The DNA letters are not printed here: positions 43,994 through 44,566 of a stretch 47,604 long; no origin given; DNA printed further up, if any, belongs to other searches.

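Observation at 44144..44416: Secreted peptide with a 40-residue His/Arg tract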

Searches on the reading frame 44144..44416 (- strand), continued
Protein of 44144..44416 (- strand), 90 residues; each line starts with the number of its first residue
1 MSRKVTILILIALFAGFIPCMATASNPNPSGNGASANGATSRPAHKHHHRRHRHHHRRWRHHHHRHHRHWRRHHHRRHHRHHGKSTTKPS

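Call 94: predict_structure(alignment_id=A2)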
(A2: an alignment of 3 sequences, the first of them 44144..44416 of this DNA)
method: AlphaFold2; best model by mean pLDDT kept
length: 90 residues; sequences in the alignment: 3
mean_pLDDT: 58.9   pTM: 0.20
mean pLDDT of the five models: 58.9, 57.4, 55.9, 55.4, 55.3
residues with pLDDT >= 90: 2; 70-90: 11; 50-70: 58; < 50: 19
segments of 3 or more residues with pLDDT < 50: 23-40
pLDDT, mean of each block of 10 residues (from residue 1): 82 73 47 43 54 60 60 58 53
secondary structure, 60 per line:
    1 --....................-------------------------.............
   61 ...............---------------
elements in order: H3-22 H48-75
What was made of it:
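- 44348..44416 (-): Codons 1-23: predicted cleavable Sec signal peptide (MSRK, then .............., then P-C-M-A). AF2 predicts a helix over residues 3-22 (call 94).
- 44285..44347 (-): Codons 24-44: near-neutral N/G/S/A/P linker ending in ATSRPA. AF2 pLDDT is below 50 here (call 94).
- AF2 pLDDT is 43-60 beyond the signal peptide (call 94).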
